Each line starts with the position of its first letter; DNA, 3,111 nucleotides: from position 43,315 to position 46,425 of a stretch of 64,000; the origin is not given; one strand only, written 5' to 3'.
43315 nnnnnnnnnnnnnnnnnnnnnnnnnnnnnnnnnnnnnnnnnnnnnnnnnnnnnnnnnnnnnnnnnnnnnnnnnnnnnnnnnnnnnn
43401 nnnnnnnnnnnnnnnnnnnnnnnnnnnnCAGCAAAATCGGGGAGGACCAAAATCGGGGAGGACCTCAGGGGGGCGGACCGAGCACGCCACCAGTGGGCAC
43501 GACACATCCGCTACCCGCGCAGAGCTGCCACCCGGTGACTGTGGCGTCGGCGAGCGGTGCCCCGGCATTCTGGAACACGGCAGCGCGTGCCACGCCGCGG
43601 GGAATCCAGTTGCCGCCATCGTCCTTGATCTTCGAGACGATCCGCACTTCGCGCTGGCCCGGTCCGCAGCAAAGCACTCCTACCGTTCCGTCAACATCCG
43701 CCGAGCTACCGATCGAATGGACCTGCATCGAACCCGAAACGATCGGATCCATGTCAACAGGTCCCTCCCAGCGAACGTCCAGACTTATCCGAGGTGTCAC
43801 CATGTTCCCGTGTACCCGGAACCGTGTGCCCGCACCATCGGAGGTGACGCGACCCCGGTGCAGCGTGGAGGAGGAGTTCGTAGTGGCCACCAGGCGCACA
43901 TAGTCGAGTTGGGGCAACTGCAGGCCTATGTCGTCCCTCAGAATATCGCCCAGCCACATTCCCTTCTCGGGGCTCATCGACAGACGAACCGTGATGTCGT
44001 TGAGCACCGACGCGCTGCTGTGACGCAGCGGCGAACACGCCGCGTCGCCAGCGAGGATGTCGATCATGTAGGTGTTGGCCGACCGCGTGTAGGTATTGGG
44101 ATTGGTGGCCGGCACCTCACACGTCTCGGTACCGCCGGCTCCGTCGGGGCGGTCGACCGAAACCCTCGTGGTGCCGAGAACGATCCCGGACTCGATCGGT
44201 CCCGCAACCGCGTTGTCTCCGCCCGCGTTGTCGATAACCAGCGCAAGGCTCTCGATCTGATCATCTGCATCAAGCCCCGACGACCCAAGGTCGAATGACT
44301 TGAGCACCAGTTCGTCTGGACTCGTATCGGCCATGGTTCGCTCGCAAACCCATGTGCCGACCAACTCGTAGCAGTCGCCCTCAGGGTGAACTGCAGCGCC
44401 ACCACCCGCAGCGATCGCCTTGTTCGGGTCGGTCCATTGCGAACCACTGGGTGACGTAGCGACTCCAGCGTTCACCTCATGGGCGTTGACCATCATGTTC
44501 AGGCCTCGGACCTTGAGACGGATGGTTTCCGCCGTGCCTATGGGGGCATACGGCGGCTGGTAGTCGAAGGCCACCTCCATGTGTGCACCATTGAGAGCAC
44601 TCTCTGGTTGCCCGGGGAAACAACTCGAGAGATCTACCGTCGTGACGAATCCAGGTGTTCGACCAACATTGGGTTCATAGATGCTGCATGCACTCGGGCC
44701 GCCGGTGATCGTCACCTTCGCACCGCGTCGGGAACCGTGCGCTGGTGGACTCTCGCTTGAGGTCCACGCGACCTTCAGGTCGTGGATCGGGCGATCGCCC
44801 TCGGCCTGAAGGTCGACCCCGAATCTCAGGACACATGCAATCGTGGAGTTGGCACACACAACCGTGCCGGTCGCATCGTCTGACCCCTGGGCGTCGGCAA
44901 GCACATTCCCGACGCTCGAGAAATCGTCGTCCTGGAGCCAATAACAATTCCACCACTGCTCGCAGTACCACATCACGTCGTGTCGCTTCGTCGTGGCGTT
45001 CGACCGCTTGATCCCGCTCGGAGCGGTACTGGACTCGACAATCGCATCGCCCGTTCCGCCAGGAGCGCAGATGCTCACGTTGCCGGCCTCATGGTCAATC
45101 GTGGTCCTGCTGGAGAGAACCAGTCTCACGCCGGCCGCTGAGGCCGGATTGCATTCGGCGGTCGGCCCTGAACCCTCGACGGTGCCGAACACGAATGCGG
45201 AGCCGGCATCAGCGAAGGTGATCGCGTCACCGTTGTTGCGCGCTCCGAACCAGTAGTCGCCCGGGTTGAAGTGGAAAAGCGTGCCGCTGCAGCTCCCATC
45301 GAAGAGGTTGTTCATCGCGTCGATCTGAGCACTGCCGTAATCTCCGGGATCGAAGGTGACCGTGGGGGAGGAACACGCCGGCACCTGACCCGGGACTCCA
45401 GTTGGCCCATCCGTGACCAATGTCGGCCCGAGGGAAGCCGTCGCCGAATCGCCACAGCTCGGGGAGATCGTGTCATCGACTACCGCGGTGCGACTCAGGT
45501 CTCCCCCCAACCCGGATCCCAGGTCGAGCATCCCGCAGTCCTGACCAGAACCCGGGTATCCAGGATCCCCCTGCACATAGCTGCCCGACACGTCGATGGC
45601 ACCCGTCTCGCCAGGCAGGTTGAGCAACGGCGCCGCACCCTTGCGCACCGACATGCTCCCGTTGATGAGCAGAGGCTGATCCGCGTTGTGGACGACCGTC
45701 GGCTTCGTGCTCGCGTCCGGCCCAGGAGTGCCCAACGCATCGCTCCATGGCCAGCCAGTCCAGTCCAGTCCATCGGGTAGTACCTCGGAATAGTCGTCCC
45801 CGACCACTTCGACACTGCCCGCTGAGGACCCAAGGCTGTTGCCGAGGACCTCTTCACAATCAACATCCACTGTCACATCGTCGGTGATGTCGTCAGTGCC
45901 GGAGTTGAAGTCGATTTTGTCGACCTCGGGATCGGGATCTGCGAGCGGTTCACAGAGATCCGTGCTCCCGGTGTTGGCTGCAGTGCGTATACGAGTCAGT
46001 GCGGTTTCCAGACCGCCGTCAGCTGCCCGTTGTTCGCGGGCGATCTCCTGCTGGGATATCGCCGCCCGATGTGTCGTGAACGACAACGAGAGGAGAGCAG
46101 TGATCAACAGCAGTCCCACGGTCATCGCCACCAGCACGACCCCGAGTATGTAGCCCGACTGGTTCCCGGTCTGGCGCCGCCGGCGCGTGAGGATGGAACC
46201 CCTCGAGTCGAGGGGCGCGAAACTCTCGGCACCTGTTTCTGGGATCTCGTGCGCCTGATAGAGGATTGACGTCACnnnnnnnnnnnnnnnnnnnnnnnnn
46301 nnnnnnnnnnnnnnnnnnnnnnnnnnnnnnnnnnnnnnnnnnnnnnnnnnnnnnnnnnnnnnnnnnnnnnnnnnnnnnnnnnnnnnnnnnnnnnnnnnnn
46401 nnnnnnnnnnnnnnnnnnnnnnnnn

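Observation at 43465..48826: Intact, orphan three-gene prepilin-like operon (small PilV-like, PKD-rich prepilin, 936-aa PilX-like giant)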

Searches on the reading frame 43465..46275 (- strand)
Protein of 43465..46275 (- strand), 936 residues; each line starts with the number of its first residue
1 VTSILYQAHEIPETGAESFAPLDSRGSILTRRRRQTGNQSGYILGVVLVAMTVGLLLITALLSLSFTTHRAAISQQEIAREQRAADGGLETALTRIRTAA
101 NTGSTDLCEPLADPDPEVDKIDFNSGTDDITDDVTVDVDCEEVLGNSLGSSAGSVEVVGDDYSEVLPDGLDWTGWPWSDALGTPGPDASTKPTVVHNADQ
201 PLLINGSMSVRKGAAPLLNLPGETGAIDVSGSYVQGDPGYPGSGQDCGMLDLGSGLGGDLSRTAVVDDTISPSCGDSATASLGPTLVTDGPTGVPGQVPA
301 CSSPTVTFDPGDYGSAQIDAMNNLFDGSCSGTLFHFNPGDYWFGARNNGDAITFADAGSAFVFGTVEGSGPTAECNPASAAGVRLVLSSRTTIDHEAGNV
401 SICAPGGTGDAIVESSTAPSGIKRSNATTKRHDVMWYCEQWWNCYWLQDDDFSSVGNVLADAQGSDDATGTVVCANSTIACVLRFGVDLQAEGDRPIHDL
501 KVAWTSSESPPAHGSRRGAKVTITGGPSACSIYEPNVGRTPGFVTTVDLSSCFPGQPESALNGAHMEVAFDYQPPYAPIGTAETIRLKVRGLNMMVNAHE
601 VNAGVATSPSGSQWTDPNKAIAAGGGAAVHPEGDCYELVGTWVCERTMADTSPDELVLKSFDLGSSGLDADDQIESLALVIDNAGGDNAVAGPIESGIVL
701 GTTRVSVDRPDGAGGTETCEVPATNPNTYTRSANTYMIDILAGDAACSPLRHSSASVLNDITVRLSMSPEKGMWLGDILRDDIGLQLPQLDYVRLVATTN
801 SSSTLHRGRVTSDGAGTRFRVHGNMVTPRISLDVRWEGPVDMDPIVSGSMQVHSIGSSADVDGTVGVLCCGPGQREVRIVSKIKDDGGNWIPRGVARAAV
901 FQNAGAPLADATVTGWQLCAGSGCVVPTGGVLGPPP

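Call 7: search_protein_families(library=pfam, proteins=[window:43465-46275:-], max_evalue=1)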
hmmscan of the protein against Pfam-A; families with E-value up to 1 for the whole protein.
window:43465-46275:- (936 aa): 0 families

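Call 8: search_protein_families(library=ncbifam, proteins=[window:43465-46275:-], max_evalue=1)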
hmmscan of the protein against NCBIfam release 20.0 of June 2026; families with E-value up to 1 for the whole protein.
window:43465-46275:- (936 aa): 1 family
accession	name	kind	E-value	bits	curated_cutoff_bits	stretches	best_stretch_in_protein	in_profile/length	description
TIGR02600.1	Verru_Chthon_A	subfamily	0.11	10.3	332.3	1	46-104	6-64/1296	Verru_Chthon cassette protein A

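Call 12: find_homologous_proteins(query=window:43468-46275:-)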
Query window:43468-46275:- (936 aa): 12 proteins with E <= 0.001 among 8000 candidates.
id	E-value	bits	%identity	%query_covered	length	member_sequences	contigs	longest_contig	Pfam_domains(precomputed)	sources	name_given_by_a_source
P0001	0.0e+0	2132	100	100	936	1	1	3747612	-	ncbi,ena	-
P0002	0.0e+0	1229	63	97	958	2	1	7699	-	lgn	-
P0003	0.0e+0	1215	63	97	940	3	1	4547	-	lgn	-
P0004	0.0e+0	1208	62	97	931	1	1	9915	-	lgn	-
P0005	0.0e+0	1069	57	96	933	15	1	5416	-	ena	-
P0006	7.6e-247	840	50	97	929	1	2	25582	-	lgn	-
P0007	1.6e-213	730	45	96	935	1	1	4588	-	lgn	-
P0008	1.0e-204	701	44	96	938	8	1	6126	-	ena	-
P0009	2.9e-162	560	40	96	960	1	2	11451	-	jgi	jgi:hypothetical protein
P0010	4.9e-154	533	38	97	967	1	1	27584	-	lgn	-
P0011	9.5e-140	486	46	63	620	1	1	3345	-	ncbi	ncbi:MAG: hypothetical protein ACK5O2_16655, partial [Microthrixaceae bacterium]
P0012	3.5e-18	83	31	40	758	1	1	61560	-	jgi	-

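Call 13: find_encoding_contigs(protein=P0001, flank=10000, max_places=3)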
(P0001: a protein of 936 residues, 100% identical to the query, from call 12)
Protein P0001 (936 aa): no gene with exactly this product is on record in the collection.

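Call 14: find_encoding_contigs(protein=P0006, flank=10000, max_places=3)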
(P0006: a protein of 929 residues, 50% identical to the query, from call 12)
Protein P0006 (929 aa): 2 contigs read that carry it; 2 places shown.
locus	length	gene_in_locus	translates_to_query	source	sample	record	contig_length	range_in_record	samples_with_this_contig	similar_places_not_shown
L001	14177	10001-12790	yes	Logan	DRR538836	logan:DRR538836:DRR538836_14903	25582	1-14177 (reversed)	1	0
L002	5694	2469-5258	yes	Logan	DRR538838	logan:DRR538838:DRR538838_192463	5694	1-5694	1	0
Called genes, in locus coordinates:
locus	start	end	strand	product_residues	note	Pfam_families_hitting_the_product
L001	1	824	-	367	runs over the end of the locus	PF13641:Glyco_tranf_2_3, PF00535:Glycos_transf_2, PF13632:Glyco_trans_2_3 (weak)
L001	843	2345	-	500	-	PF02397:Bac_transf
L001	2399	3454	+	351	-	PF21946:LppM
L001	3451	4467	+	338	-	PF07726:AAA_3, PF07728:AAA_5, PF17863:AAA_lid_2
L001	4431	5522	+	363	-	-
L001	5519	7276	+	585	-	PF11992:TgpA_N, PF01841:Transglut_core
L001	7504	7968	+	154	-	PF07963:N_methyl (weak)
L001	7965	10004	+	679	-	PF07963:N_methyl (weak), PF00801:PKD (weak), PF18911:PKD_4, PF22352:K319L-like_PKD, PF18911:PKD_4, PF00801:PKD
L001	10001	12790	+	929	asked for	-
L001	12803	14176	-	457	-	?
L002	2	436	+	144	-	?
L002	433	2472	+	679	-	PF07963:N_methyl (weak), PF00801:PKD (weak), PF18911:PKD_4, PF22352:K319L-like_PKD, PF18911:PKD_4, PF00801:PKD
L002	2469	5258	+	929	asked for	-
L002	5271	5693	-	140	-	?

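Call 15: find_encoding_contigs(protein=P0010, flank=10000, max_places=3)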
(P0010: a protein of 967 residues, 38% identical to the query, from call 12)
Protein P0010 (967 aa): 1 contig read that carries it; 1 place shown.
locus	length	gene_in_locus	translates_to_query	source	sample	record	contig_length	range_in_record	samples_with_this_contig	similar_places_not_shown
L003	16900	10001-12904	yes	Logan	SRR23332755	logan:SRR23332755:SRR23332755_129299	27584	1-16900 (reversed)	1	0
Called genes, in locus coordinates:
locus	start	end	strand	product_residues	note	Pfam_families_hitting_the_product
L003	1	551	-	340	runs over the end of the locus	PF00535:Glycos_transf_2, PF13641:Glyco_tranf_2_3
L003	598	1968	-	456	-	PF02397:Bac_transf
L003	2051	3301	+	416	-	PF21946:LppM (weak)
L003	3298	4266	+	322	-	PF20030:bpMoxR (weak), PF00004:AAA (weak), PF07726:AAA_3, PF07728:AAA_5, PF17863:AAA_lid_2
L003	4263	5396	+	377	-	PF01882:DUF58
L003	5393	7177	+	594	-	PF11992:TgpA_N, PF01841:Transglut_core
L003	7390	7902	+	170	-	-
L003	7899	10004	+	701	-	PF07963:N_methyl (faint), PF18911:PKD_4 (weak), PF22352:K319L-like_PKD (faint), PF00801:PKD, PF18911:PKD_4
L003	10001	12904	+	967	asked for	-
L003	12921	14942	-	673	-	-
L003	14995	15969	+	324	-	PF00296:Bac_luciferase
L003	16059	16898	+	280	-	?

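Call 18: find_related_loci(query=A1, collection=genome_contigs, flank=10000)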
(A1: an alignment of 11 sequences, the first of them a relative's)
Query A1 (936 aa) in genome_contigs; peptide patterns used: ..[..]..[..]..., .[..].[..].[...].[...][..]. (x = any residue, [..] = any of these).
256 stretches matched a pattern; 5 encode a relative of the query (tblastn E <= 1e-3); 5 distinct loci.
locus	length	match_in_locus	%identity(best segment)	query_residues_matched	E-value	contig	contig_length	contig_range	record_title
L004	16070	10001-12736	62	26-936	0e+0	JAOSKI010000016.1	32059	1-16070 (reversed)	MAG: Microthrixaceae bacterium isolate FR_25 FR-Microtrichaceae-1_s23, whole genome shotgun sequence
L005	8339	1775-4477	48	31-924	0e+0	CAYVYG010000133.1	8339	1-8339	MAG TPA_asm: uncultured Microthrixaceae bacterium isolate binchicken_co59_671 genome assembly, contig: NODE_20694_length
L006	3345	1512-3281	46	27-616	9e-138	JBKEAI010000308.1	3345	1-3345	MAG: Microthrixaceae bacterium isolate VLC_102 k121_1885780, whole genome shotgun sequence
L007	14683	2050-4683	34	31-926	5e-114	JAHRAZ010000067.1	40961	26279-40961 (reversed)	MAG: Microthrixaceae bacterium isolate SCS2-MAG3 k127_115605_3091, whole genome shotgun sequence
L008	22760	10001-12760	59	1-926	0e+0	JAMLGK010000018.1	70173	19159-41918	MAG: Microthrixaceae bacterium isolate ACE_NR_ACTI3 ACE_NR_ACTI3_18, whole genome shotgun sequence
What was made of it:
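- Tried and rejected: The genome-collection scan found only 5 loci, and the source genome itself was not among them (call 18).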

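Call 31: predict_structure(alignment_id=A1)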
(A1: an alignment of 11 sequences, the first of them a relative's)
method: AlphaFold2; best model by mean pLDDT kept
length: 936 residues; sequences in the alignment: 11
mean_pLDDT: 61.6   pTM: 0.43
mean pLDDT of the five models: 61.6, 61.2, 60.0, 57.3, 56.4
residues with pLDDT >= 90: 48; 70-90: 394; 50-70: 194; < 50: 300
segments of 3 or more residues with pLDDT < 50: 1-42, 114-120, 124-130, 144-285, 346-349, 417-420, 576-582, 691-694, 724-727, 802-817, 825-874, 928-936
pLDDT, mean of each block of 10 residues (from residue 1): 28 29 31 33 58 70 55 67 78 80 68 49 47 68 41 25 30 40 36 25 30 31 40 29 24 25 28 30 46 72 85 78 80 88 60 77 86 77 73 65 70 54 82 71 74 87 76 64 87 70 77 68 81 78 78 78 88 56 69 84 89 86 79 73 79 88 78 80 67 55 82 78 54 71 67 83 86 65 79 83 36 42 42 33 35 29 25 57 78 75 73 71 56 36
secondary structure, 60 per line:
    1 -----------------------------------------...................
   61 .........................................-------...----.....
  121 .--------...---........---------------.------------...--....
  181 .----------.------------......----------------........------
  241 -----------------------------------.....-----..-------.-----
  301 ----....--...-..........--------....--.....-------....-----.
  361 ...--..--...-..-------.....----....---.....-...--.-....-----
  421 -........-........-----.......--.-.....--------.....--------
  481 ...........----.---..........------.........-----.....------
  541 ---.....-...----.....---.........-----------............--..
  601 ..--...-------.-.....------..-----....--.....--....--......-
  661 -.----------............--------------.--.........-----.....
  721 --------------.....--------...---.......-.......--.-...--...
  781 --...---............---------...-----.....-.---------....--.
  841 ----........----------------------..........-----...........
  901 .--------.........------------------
elements in order (helices of 4 or more, strands of 3 or more residues): H42-101 H116-119 E136-143 H177-181 E205-210 E227-234 H276-280 E305-308 E311-313 H315-324 E333-336 E339-343 E351-354 E360-363 E383-387 E392-395 E399-403 E412-415 E422-429 E431-438 E444-450 H455-459 E468-472 E481-491 E500-509 E516-524 E530-534 E544-548 H558-561 E565-573 E585-596 E599-602 E605-607 H617-621 E635-638 E641-645 H648-651 E654-659 E673-684 E702-710 E716-720 E735-739 H755-760 E762-768 E773-775 E778-780 E783-785 E789-800 E810-812 E818-822 E834-837 E845-852 E875-884 E890-901 E910-918

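Call 33: search_protein_families(library=pfam, alignment_id=A1, max_evalue=10)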
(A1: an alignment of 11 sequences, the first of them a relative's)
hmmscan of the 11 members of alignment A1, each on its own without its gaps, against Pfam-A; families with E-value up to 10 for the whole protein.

A. member 1, P0001 (936 aa): 0 families

B. families by the number of members that match (of 11 scanned): 4 families
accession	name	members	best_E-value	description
PF23839.1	DUF7209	1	0.1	Family of unknown function (DUF7209)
PF07219.19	HemY_N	1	0.19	HemY protein N-terminus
PF14880.11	COX14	1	0.26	Cytochrome oxidase c assembly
PF02803.24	Thiolase_C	1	5.7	Thiolase, C-terminal domain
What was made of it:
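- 43465..46275 (-): Gene C (936 aa): giant GspK/PilX-like subunit. Leader aa 1-41 with RRRR and invariant G41. Helix aa 42-101 without Glu5. Conserved N-terminal region to about aa 403. Set-specific central beta-sandwich region, aa ~404-788. Conserved C-terminal ~150 aa. 14 invariant Cys. No Pfam family (calls 7, 33).
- On PilX / GspK-type tip pilins (PF14341 PilX_N; gspK models): There is none in NCBIfam apart from Verru_Chthon_A at E 0.11 (calls 7, 8, 33).
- On PilY1 / PilC tip adhesins: No Pfam match of any kind for C (calls 7, 33).
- Tried and rejected: PilX_N was not hit (calls 7, 8, 33).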

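Call 34: search_solved_structures(query=A1, max_evalue=10)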
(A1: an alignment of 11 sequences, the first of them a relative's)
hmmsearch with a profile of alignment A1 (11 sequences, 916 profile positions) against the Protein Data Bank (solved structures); distinct sequences matched with E-value up to 10: 11.
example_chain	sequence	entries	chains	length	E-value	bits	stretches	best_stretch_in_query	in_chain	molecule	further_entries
3on3_A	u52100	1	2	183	0.084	14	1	593-688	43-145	Keto/oxoacid ferredoxin oxidoreductase, gamma subunit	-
3t3x_A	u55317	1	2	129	0.41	11.8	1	389-442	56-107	Frataxin, mitochondrial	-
9ho4_A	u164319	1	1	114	1.1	10.3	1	389-442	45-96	Frataxin mature form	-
1ly7_A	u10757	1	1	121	1.3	10.1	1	389-442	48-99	frataxin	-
9ho5_A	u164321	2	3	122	1.3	10.1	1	389-442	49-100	Frataxin mature form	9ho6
3t3j_A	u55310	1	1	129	1.3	10.1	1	389-442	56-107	Frataxin, mitochondrial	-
1ekg_A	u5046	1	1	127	1.4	10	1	389-442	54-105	FRATAXIN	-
3s4m_A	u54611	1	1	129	1.5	10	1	389-442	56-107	Frataxin, mitochondrial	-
6nzu_I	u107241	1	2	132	1.5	9.9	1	389-442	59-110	Frataxin, mitochondrial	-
8pk8_E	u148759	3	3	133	1.5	9.9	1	389-442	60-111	Frataxin mature form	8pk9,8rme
3t3l_A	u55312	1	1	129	1.6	9.8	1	389-442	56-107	Frataxin, mitochondrial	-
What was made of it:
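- C has no PilX_N, GspK or any other Pfam/NCBIfam match (calls 7, 8, 33) and no PDB sequence match (call 34).
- Tried and rejected: A PDB sequence search with the C profile returned only noise such as frataxin (call 34).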

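Call 36: fold_search(model_id=the predicted structure, library=pdb)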
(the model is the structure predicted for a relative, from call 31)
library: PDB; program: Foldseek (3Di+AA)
matches with E <= 10: 1335; with E <= 0.001: 26
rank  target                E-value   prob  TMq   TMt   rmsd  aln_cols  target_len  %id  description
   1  7kwb_A                6.0e-07  1.00  0.11  0.22  21.5       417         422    9  Surface glycan-binding protein B from Bacteroides thetaiotaomicron (released 2021-02-17)
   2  4xup_D                1.0e-06  1.00  0.11  0.26  22.3       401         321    9  Structure of the N-terminal CBM22-1-CBM22-2 tandem domain from Paenibacillus barcinonensis Xyn10C (released 2015-06-03)
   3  7kwb_B                2.6e-06  1.00  0.11  0.24  21.1       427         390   10  Surface glycan-binding protein B from Bacteroides thetaiotaomicron (released 2021-02-17)
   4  9vla_A                3.4e-06  0.87  0.10  0.14  27.9       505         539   11  Crystal structure of PNGase Bb in complex with MUXF glycopeptide (released 2026-02-18)
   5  4xup_F                1.1e-05  0.99  0.11  0.25  25.8       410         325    8  Structure of the N-terminal CBM22-1-CBM22-2 tandem domain from Paenibacillus barcinonensis Xyn10C (released 2015-06-03)
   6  4xup_B                1.4e-05  0.97  0.10  0.22  24.8       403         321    9  Structure of the N-terminal CBM22-1-CBM22-2 tandem domain from Paenibacillus barcinonensis Xyn10C (released 2015-06-03)
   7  4xup_A                1.5e-05  0.99  0.11  0.25  22.4       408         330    9  Structure of the N-terminal CBM22-1-CBM22-2 tandem domain from Paenibacillus barcinonensis Xyn10C (released 2015-06-03)
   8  4h3w_B                3.1e-05  0.89  0.09  0.21  24.1       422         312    8  Crystal structure of a putative secreted protein (BDI_1231) from Parabacteroides distasonis ATCC 8503 at 2.00 A resolu (released 2012-11-14)
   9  4h3w_A                3.6e-05  0.85  0.09  0.21  22.6       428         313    8  Crystal structure of a putative secreted protein (BDI_1231) from Parabacteroides distasonis ATCC 8503 at 2.00 A resolu (released 2012-11-14)
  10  1sg3_B                5.9e-05  0.95  0.10  0.25  16.8       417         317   10  Structure of allantoicase (released 2004-03-02)
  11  8iq9_B                7.7e-05  0.75  0.09  0.13  18.0       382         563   10  Crystal structure of trimeric K2-2 TSP in complex with tetrasaccharide and octasaccharide (released 2024-02-21)
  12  8iq9_A                9.6e-05  0.80  0.09  0.14  17.7       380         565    9  Crystal structure of trimeric K2-2 TSP in complex with tetrasaccharide and octasaccharide (released 2024-02-21)
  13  8iqe_C                1.3e-04  0.77  0.09  0.13  17.1       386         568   10  Crystal structure of tetrameric K2-2 TSP (released 2024-02-21)
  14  9au7_C                1.6e-04  0.30  0.06  0.15  23.2       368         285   10  Human Retriever VPS35L/VPS29/VPS26C complex bound to SNX17 peptide (Composite Map) (released 2024-10-30)
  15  8iq5_A                2.0e-04  0.72  0.09  0.14  17.2       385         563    9  Crystal structure of trimeric K2-2 TSP (released 2024-02-21)
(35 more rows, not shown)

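Call 37: search_protein_representatives(protein=window:43468-46275:-)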
Query: 936 residues. Proteins with E-value up to 0.001 (for the whole library): 166; up to 1e-10: 123; up to 1e-30: 52. The best 150 are listed.
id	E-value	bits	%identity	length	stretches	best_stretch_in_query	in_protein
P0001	0.0e+00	2131.9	100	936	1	1-936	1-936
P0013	2.1e-231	787.5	51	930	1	35-936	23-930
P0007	5.2e-214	729.9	48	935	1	30-936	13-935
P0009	9.2e-163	560.3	45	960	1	36-936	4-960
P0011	3.0e-140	485.8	50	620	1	31-619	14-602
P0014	7.9e-109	381.8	37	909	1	29-927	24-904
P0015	2.5e-97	343.7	39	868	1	32-924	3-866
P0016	1.1e-80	288.6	37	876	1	32-933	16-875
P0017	7.2e-70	252.9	57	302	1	36-301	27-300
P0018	2.9e-67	244.3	32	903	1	38-889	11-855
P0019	3.3e-67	244.0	37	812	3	489-926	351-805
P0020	3.8e-65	237.2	34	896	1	14-936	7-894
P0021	2.8e-60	221.1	66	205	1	29-202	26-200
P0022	2.4e-59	218.0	53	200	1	743-935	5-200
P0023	2.9e-57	211.1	34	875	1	31-930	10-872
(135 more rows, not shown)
